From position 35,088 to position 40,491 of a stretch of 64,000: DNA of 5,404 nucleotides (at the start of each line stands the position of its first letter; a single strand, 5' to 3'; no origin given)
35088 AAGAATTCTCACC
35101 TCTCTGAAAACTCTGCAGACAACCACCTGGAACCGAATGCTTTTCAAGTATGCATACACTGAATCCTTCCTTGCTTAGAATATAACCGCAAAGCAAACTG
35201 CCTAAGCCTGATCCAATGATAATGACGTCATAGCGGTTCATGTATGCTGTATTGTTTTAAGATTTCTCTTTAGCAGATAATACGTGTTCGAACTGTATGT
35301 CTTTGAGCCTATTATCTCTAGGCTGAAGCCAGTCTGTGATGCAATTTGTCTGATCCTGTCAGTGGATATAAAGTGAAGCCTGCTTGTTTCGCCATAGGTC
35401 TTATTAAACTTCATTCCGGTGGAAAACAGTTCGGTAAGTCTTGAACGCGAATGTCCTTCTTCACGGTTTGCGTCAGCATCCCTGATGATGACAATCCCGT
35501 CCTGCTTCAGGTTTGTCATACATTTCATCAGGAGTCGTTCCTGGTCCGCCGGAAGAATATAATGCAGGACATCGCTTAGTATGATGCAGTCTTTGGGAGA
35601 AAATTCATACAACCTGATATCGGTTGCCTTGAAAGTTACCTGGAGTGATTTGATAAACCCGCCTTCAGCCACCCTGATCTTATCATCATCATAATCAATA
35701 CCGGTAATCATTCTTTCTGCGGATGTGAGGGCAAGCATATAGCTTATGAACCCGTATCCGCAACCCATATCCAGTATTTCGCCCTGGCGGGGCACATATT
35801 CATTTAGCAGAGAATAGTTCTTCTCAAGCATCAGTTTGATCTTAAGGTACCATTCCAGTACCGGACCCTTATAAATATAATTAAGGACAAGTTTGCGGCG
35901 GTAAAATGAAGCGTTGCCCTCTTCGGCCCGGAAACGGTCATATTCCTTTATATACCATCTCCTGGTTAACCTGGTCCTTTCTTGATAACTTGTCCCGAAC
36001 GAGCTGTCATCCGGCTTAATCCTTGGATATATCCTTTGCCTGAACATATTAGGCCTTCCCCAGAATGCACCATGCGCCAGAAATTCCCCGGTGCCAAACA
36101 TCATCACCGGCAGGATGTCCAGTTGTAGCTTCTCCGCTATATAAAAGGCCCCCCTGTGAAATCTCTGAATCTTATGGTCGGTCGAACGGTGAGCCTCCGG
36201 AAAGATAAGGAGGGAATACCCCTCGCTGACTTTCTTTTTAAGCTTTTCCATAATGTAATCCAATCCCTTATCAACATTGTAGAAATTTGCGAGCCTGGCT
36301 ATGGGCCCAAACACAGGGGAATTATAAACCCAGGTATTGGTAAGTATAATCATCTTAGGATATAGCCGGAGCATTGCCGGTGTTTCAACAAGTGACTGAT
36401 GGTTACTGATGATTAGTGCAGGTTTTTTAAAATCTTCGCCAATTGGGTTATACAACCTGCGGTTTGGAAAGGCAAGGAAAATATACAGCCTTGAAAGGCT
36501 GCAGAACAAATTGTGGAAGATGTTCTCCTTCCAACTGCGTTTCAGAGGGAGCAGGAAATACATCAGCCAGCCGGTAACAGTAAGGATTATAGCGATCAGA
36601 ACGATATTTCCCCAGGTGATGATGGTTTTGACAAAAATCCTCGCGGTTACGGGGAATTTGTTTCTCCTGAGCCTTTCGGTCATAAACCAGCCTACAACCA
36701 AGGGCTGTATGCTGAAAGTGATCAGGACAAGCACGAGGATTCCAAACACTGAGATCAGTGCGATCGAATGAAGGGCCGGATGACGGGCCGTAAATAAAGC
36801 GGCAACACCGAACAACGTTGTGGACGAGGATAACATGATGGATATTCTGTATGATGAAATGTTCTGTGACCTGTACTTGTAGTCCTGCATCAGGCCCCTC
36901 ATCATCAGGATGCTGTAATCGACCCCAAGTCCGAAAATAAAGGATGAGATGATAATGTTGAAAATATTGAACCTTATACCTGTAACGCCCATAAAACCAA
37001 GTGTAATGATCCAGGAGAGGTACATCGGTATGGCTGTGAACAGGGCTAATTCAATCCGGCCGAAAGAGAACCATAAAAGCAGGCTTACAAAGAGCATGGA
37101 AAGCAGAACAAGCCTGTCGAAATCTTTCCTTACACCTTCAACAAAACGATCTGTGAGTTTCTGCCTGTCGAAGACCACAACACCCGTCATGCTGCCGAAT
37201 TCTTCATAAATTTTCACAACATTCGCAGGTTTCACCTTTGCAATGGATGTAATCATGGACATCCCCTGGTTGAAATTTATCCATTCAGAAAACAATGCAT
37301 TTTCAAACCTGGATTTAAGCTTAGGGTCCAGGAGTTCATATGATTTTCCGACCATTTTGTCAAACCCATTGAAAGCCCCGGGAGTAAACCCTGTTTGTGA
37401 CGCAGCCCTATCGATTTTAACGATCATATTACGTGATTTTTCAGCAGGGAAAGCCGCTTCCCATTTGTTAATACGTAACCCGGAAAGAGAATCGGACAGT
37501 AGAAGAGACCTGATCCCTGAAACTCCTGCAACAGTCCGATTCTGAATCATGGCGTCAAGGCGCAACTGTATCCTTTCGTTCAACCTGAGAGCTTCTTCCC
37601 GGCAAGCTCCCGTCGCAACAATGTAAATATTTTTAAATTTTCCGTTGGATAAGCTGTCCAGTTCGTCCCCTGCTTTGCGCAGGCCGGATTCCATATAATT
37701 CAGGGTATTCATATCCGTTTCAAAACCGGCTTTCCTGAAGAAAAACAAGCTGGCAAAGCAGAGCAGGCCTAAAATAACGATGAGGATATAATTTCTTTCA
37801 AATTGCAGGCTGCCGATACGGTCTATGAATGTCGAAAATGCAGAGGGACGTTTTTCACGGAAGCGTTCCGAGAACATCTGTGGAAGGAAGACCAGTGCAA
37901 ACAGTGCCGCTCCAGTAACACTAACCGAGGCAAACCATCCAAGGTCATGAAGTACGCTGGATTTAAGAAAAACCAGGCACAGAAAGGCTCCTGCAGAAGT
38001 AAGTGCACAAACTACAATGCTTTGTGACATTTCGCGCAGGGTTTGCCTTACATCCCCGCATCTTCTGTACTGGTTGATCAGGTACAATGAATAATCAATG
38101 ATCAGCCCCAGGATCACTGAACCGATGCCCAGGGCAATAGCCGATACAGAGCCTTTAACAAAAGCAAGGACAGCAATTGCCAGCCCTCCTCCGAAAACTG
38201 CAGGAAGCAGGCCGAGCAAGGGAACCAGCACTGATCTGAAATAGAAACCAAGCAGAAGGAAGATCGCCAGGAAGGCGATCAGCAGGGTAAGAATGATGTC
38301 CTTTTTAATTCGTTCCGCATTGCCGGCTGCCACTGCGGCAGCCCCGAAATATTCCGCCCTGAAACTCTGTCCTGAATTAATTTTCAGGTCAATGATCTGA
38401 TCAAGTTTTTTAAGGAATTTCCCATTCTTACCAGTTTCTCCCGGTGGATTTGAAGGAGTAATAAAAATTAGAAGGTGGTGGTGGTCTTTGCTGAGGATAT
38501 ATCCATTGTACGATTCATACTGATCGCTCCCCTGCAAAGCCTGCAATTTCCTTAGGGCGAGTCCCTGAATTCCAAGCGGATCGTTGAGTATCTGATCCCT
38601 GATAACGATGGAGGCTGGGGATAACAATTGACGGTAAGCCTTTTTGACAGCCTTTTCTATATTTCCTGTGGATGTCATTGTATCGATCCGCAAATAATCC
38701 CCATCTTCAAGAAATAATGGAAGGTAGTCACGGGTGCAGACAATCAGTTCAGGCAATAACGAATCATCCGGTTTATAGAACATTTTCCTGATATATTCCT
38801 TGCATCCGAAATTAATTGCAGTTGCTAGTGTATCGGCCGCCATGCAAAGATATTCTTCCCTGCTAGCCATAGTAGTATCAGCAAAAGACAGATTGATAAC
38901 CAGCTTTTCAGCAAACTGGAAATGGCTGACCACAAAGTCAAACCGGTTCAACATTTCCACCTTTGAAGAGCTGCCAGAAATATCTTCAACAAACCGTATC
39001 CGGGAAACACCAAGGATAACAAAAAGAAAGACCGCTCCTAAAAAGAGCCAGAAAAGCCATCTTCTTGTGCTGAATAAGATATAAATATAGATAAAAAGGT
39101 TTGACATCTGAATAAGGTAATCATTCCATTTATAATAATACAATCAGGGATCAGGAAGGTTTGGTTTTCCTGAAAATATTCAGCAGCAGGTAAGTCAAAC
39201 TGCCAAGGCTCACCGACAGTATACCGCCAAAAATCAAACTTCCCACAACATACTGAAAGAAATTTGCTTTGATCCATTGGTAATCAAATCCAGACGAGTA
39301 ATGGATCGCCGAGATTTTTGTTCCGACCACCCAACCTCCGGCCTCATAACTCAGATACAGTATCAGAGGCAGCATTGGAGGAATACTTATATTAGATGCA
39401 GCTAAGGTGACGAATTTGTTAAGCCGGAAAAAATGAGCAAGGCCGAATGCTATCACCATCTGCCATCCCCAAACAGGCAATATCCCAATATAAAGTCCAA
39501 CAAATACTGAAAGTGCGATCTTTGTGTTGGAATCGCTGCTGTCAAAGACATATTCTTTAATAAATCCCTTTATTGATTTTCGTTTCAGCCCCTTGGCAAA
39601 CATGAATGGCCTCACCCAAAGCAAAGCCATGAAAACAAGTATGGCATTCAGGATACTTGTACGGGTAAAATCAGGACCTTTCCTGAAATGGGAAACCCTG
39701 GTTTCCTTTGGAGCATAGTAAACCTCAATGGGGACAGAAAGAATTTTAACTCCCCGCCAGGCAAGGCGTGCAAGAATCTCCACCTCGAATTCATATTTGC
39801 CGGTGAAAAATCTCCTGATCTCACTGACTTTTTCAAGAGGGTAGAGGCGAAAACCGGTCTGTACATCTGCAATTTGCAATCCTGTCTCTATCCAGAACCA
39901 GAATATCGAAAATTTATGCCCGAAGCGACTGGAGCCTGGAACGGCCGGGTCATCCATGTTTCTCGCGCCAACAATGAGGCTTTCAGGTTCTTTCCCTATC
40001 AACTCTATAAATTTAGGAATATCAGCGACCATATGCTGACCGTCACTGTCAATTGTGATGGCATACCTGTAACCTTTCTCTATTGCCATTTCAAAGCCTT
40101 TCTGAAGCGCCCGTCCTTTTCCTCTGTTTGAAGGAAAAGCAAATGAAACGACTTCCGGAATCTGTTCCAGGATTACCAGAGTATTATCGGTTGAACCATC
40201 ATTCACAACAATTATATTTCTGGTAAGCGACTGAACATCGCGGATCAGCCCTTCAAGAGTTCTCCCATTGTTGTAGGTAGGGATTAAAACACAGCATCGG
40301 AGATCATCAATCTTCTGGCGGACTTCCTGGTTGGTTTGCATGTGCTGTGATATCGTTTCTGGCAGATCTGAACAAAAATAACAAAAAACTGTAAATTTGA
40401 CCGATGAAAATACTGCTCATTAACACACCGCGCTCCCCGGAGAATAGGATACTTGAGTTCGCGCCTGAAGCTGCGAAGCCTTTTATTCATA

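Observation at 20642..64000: Compact cluster of at least 43 kb: aryl-polyene/flexirubin-type type II PKS-FAS core with an accessory set matching no described subtype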

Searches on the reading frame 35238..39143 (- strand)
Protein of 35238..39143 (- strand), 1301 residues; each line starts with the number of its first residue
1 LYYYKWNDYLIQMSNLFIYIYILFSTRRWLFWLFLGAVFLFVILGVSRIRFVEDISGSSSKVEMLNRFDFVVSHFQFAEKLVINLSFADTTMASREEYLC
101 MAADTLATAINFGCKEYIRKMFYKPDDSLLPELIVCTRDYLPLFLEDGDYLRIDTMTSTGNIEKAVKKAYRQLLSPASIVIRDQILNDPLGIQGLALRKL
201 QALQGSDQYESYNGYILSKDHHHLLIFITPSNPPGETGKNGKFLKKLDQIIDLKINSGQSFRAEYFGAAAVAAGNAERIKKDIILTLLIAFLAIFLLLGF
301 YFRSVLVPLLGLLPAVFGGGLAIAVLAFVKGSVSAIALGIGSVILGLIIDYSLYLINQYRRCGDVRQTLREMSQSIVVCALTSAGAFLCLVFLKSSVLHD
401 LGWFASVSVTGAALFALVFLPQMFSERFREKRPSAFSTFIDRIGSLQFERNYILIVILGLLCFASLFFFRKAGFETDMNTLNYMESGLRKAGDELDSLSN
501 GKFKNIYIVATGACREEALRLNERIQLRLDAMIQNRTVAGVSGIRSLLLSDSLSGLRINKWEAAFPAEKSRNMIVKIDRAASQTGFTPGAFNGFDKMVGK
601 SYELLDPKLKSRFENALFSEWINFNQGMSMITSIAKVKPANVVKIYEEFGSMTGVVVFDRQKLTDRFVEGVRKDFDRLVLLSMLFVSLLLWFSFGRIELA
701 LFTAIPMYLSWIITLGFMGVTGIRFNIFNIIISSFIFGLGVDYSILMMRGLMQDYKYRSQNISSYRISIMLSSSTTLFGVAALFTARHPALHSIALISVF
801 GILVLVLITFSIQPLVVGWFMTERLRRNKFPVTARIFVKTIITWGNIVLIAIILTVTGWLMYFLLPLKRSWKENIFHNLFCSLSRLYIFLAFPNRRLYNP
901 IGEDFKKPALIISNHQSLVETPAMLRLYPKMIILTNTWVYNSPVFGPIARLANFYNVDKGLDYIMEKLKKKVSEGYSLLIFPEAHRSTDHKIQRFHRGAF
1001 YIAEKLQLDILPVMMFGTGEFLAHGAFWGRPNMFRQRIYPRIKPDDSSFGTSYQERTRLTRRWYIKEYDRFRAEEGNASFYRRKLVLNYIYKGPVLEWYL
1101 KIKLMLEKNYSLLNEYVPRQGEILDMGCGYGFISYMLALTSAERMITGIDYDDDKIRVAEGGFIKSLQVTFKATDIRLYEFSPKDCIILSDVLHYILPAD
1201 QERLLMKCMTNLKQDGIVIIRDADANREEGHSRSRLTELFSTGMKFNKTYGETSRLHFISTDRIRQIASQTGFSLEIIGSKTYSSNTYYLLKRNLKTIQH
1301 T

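Call 4: search_protein_families(library=pfam, proteins=[window:35238-39143:-], max_evalue=0.01)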
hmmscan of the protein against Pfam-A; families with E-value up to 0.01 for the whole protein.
window:35238-39143:- (1301 aa): 10 families
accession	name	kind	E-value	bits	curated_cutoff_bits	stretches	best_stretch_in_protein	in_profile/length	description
PF03176.21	MMPL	-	6.9e-20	71.7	20.5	1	212-422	76-297/333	MMPL family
PF01553.26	Acyltransferase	-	1.1e-15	58.1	23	1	906-1015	13-131/132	Acyltransferase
PF13847.12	Methyltransf_31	-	1.3e-11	44.8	27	1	1122-1232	6-114/145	Methyltransferase domain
PF13649.12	Methyltransf_25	-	1.6e-10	42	27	1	1123-1216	1-97/97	Methyltransferase domain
PF13489.12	Methyltransf_23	-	1.3e-08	35.2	27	1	1113-1275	16-161/164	Methyltransferase domain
PF08242.18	Methyltransf_12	-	1.6e-08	35.6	30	1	1124-1217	1-97/98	Methyltransferase domain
PF08241.18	Methyltransf_11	-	3.9e-08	34.3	21.2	1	1124-1220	1-95/95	Methyltransferase domain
PF05175.20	MTS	-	1.8e-05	24.9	23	1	1116-1164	26-76/170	Methyltransferase small domain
PF01739.24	CheR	-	0.0013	18.6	27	0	1169-1225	120-178/195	CheR methyltransferase, SAM binding domain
PF00891.24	Methyltransf_2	-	0.0042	16.9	22.3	1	1123-1249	66-190/210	O-methyltransferase domain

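Call 16: search_protein_families(library=ncbifam, proteins=[window:35238-39143:-], max_evalue=0.00001)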
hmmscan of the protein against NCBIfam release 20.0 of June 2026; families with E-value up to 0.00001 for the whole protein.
window:35238-39143:- (1301 aa): 12 families
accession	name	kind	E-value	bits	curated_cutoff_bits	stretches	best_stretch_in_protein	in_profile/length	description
TIGR00921.1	2A067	subfamily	6.5e-27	93.9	351.9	2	663-814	571-728/733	hydrophobe/amphiphile efflux-3 (HAE3) family transporter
TIGR03480.1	HpnN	hypoth_equivalog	4.5e-24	84.5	751.85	2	671-816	710-855/862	hopanoid biosynthesis associated RND transporter like protein HpnN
TIGR00833.1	actII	subfamily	1.2e-18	66.8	874.7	1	217-452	111-362/910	MMPL family RND transporter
TIGR00530.1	AGP_acyltrn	subfamily_domain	5.3e-16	58.5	102.95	1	904-1015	13-129/130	1-acylglycerol-3-phosphate O-acyltransferase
NF045600.2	BstA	equivalog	2.9e-13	48.6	1400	2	664-821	744-897/903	sterol transporter cytoplasmic membrane protein BstA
NF005291.0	PRK06814.1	equivalog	1.1e-08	33.5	1349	1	847-1042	404-586/1140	acyl-[ACP]--phospholipid O-acyltransferase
TIGR01983.1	UbiG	equivalog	1.4e-08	34.3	102.95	1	1119-1221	49-152/228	bifunctional 2-polyprenyl-6-hydroxyphenol methylase/3-demethylubiquinol 3-O-methyltransferase UbiG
NF006386.0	PRK08633.1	equivalog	2.7e-07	28.7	1221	1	906-1017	440-553/1147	acyl-[ACP]--phospholipid O-acyltransferase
NF052374.1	HopndTporHpnN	equivalog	3.5e-07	28.7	1100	1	673-818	712-855/858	hopanoid transporter HpnN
NF002463.0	PRK01683.1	equivalog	4.7e-07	29.7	297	1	1120-1236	32-144/258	trans-aconitate 2-methyltransferase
NF043040.1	corrin_prot_MT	hypoth_equivalog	1.2e-06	28.1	180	1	1112-1223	34-150/216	corrinoid protein-associated methyltransferase CpaM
TIGR02072.1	BioC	equivalog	8.5e-06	25.7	184.95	0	1113-1222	27-134/244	malonyl-ACP O-methyltransferase BioC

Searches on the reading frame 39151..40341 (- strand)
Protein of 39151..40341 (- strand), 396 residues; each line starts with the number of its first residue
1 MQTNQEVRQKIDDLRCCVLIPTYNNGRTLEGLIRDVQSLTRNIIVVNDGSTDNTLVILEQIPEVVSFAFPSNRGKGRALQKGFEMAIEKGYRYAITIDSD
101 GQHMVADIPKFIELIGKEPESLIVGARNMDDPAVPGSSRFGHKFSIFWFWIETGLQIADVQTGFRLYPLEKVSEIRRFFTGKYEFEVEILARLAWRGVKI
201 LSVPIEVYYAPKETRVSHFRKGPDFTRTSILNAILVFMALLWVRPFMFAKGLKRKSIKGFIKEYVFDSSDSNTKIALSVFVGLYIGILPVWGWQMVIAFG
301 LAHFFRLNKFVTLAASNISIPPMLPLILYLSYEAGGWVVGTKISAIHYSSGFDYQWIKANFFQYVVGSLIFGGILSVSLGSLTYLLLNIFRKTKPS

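Call 4: search_protein_families(library=pfam, proteins=[window:39151-40341:-], max_evalue=0.01)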
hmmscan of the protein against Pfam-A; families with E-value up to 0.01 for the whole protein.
window:39151-40341:- (396 aa): 2 families
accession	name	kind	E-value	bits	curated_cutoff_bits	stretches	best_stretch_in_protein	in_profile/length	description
PF00535.33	Glycos_transf_2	-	4.9e-22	79.1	23.3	1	17-131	1-119/168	Glycosyl transferase family 2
PF09835.14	DUF2062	-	7.3e-21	75.1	27.4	1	268-393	14-144/147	Uncharacterized protein conserved in bacteria (DUF2062)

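Call 15: search_protein_families(library=ncbifam, proteins=[window:39151-40341:-], max_evalue=0.001)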
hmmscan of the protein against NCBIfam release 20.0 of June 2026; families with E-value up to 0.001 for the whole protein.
window:39151-40341:- (396 aa): 13 families
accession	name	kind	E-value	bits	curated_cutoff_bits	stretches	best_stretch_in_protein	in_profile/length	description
NF058614.1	PPMAGASynPpgS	equivalog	1.9e-21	76.5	370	1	18-210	4-199/226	polyprenyl-phospho-N-acetylgalactosaminyl synthase PpgS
TIGR04182.1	glyco_TIGR04182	equivalog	2.2e-19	70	325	1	16-224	2-209/293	S-layer glycoprotein N-glycosyltransferase AglJ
NF041391.1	DPhHxTase_Halo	equivalog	2.8e-12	46.1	375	1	22-231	3-206/213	dolichyl-phosphate hexose transferase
TIGR03937.1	PgaC_IcaA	equivalog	2.7e-09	36.5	422.3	1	14-101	45-136/407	poly-beta-1,6-N-acetyl-D-glucosamine synthase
TIGR03111.1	glyc2_xrt_Gpos1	hypoth_equivalog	4.1e-07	29.2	363.95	1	16-119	51-160/439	TIGR03111 family XrtG-associated glycosyltransferase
TIGR04283.1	glyco_like_mftF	equivalog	8.1e-07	28.8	182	1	18-86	3-71/221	TIGR04283 family arsenosugar biosynthesis glycosyltransferase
TIGR03546.1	TIGR03546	subfamily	9.1e-07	28.9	79.45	1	267-393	11-138/154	TIGR03546 family protein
NF047588.1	GlcsyltransPgfSStrep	equivalog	3.3e-06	26.5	500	1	19-131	6-125/308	glycosyltransferase PgfS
NF041875.1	EPS_EpsD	equivalog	2.2e-05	24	370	1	18-113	3-102/325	exopolysaccharide biosynthesis glycosyltransferase EpsD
NF007986.1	PRK10714.1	equivalog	6.2e-05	22.2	529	1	16-117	8-117/316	undecaprenyl-phosphate 4-deoxy-4-formamido-L-arabinose transferase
NF007482.0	PRK10073.1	equivalog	8.1e-05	21.8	423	1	16-87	8-85/334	glycosyltransferase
NF047683.1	TeichurnBiosyTuaG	equivalog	0.00057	19.6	400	1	17-117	9-113/252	teichuronic acid biosynthesis protein TuaG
TIGR04009.1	wcaE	equivalog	0.00092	18.5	369.2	0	27-125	21-117/248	colanic acid biosynthesis glycosyltransferase WcaE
